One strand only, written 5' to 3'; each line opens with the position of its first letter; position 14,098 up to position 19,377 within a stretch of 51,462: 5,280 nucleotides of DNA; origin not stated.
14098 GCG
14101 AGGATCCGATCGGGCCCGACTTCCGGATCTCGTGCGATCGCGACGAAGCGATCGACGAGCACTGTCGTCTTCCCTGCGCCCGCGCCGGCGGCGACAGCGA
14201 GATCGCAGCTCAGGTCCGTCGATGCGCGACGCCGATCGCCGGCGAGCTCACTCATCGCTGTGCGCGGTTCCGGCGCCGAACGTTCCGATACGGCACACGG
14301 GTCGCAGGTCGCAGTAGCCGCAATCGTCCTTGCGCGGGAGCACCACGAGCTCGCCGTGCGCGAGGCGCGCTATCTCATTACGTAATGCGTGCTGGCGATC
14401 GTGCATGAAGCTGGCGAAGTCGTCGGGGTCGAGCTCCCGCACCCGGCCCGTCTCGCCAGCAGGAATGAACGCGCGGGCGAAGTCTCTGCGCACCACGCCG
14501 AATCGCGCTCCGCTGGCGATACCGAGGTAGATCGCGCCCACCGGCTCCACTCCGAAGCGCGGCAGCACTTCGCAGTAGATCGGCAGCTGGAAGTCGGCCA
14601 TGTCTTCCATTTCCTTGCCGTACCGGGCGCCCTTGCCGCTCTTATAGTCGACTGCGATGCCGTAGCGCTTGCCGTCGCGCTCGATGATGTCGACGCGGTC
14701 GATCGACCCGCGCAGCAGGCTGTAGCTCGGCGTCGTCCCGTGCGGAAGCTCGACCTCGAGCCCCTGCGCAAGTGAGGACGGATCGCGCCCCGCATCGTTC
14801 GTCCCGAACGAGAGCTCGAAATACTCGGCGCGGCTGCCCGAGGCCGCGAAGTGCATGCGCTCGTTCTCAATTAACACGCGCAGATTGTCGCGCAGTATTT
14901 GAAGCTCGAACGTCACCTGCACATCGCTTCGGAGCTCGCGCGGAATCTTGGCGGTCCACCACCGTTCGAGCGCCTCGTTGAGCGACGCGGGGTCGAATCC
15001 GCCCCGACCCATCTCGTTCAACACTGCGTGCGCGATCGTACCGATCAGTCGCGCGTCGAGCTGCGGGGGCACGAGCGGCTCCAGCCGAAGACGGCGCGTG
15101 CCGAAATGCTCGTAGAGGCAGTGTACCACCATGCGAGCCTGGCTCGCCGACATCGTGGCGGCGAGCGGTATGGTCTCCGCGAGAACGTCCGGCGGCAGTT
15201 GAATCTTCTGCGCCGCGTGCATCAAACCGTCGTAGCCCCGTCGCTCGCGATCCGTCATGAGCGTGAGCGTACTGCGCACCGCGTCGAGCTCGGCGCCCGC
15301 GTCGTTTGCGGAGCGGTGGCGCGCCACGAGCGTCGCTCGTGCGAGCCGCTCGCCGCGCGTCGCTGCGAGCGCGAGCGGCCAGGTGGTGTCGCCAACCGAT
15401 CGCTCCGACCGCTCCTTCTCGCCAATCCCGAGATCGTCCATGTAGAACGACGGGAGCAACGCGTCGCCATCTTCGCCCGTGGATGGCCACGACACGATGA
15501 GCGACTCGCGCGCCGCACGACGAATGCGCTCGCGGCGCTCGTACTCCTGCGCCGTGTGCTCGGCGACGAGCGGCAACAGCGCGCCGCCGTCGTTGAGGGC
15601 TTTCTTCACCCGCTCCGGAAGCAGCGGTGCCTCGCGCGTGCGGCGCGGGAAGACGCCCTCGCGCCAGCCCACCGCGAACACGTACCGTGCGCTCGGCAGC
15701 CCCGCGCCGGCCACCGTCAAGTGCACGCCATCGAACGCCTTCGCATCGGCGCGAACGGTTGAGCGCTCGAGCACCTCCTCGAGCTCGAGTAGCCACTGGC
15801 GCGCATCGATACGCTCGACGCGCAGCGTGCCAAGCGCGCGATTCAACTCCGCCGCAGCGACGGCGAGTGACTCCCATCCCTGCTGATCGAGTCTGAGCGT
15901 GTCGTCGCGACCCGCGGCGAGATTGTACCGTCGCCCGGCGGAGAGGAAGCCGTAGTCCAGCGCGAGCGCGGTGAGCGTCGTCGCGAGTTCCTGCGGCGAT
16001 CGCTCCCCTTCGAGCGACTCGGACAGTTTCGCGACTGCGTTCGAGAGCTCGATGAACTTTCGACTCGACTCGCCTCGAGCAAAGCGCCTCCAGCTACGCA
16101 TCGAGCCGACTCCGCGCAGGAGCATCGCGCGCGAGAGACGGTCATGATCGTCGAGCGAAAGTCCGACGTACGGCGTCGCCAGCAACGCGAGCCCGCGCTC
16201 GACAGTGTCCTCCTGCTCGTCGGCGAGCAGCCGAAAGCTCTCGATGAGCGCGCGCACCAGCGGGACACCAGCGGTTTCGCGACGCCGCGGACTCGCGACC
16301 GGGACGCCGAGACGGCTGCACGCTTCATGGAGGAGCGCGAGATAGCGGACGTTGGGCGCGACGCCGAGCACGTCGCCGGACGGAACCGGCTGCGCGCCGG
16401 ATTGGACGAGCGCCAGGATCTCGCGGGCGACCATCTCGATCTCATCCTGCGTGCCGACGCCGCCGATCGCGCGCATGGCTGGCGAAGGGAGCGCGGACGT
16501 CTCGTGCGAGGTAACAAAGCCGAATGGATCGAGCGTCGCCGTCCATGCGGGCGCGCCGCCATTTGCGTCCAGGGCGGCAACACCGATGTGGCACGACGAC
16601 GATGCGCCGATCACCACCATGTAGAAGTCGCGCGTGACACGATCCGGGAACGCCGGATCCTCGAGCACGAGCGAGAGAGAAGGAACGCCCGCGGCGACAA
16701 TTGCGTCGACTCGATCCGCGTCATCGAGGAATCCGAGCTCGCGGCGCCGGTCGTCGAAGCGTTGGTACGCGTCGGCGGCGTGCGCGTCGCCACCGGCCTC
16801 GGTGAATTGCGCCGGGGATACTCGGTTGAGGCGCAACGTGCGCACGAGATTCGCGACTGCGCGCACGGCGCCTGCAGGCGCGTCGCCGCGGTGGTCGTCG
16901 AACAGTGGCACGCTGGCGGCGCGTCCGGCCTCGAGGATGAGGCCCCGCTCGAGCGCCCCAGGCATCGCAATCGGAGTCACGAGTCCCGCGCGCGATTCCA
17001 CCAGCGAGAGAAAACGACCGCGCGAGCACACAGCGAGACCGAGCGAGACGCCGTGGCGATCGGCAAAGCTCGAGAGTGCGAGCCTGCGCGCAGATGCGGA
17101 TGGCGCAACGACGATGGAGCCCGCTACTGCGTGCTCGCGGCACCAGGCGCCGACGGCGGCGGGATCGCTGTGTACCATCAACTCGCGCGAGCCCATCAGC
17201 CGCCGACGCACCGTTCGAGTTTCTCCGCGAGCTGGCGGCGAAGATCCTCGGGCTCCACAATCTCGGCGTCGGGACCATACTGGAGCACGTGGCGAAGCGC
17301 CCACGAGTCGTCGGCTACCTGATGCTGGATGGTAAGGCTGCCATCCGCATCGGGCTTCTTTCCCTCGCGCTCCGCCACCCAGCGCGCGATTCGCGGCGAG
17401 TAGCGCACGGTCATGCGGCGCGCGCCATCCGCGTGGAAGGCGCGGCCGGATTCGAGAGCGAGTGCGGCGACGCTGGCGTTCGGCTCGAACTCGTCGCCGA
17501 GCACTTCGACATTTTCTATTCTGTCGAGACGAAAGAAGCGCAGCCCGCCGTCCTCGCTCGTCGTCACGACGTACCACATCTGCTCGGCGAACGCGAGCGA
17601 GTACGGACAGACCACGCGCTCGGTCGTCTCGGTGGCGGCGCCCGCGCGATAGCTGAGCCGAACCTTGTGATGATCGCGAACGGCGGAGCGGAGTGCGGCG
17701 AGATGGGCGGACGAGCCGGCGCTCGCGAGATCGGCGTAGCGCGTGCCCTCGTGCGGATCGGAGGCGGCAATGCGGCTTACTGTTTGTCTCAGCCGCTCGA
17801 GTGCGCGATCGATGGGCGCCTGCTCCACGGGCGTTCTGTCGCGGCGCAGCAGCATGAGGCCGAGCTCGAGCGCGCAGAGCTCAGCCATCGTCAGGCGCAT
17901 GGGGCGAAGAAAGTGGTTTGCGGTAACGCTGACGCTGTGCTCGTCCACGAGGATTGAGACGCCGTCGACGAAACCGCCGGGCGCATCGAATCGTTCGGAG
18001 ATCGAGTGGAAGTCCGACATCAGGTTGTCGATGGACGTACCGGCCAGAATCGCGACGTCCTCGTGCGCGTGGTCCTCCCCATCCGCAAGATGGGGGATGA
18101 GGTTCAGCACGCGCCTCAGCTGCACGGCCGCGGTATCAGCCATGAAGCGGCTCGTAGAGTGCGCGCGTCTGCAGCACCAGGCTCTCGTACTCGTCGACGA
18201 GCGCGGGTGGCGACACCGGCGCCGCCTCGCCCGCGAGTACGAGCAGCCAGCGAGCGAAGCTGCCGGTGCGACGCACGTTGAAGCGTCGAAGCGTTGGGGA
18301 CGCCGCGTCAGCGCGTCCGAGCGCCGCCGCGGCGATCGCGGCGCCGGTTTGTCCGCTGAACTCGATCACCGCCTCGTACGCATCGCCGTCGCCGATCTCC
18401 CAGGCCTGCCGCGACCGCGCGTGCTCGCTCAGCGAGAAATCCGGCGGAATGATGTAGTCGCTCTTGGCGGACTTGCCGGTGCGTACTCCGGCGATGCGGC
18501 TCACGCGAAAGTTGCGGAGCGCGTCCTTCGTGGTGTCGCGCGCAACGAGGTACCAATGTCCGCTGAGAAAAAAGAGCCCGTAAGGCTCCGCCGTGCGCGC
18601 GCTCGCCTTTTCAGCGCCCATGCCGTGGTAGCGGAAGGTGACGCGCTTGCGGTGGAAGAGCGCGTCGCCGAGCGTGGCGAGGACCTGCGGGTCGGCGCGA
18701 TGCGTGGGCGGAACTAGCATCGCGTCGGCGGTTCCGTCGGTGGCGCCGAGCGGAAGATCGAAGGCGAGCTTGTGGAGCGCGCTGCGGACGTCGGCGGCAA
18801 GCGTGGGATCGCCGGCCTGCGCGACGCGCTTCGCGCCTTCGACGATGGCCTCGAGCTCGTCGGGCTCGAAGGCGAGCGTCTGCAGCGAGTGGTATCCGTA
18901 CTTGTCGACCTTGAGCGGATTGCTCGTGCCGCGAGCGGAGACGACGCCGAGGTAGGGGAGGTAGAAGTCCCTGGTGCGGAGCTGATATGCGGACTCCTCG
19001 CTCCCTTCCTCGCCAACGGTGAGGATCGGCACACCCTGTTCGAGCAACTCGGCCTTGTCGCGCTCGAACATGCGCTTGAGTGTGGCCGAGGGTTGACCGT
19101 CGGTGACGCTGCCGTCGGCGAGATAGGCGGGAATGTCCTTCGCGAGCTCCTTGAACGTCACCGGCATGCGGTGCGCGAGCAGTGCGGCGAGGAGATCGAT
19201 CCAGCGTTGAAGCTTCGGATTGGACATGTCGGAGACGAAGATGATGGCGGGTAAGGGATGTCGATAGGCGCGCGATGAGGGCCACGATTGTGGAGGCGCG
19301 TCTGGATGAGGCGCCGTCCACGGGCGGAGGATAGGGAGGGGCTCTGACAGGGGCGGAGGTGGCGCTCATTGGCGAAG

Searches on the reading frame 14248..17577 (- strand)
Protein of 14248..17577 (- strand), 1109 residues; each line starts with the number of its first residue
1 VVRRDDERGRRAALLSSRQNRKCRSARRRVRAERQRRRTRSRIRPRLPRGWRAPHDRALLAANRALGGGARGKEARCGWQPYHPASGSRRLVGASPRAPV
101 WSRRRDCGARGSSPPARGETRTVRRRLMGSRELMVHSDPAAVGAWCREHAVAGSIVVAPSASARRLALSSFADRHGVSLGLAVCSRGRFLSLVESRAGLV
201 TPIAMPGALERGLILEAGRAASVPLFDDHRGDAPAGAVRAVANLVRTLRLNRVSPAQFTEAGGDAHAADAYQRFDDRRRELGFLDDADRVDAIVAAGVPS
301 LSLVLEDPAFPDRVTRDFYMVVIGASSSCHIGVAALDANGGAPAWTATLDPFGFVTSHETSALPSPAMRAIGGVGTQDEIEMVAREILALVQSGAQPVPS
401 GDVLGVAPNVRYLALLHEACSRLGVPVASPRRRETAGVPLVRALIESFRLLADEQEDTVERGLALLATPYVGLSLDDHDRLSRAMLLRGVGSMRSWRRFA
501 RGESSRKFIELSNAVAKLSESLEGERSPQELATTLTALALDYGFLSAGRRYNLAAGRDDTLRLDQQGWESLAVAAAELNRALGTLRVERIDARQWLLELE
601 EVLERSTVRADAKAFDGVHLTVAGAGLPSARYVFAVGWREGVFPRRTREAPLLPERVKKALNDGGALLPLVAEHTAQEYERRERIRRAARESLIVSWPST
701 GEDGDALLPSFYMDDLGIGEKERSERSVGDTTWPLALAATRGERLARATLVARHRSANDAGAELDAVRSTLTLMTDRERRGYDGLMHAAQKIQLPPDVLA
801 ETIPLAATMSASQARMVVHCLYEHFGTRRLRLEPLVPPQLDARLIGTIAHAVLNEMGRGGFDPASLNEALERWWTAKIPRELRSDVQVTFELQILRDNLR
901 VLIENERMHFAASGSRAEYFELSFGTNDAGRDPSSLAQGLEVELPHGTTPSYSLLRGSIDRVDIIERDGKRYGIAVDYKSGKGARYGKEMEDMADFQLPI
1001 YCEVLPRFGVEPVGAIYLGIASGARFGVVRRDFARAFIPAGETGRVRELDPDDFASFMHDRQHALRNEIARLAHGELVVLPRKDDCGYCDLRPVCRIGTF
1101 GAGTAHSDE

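Call 66: search_protein_families(library=pfam, proteins=[window:14248-17577:-], max_evalue=0.001)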
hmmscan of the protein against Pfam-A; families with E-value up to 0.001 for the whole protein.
window:14248-17577:- (1109 aa): 1 family
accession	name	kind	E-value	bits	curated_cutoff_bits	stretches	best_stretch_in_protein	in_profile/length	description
PF12705.13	PDDEXK_1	-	4.1e-26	92.9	22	1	808-1096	1-247/247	PD-(D/E)XK nuclease superfamily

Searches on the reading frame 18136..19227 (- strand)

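Call 67: search_protein_families(library=pfam, proteins=[window:18136-19227:-], max_evalue=0.001)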
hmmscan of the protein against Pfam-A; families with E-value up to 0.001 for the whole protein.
window:18136-19227:- (363 aa): 1 family
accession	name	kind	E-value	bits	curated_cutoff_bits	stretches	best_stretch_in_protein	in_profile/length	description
PF13280.12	WYL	-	7.2e-22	77.6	21.8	1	181-249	1-69/70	WYL domain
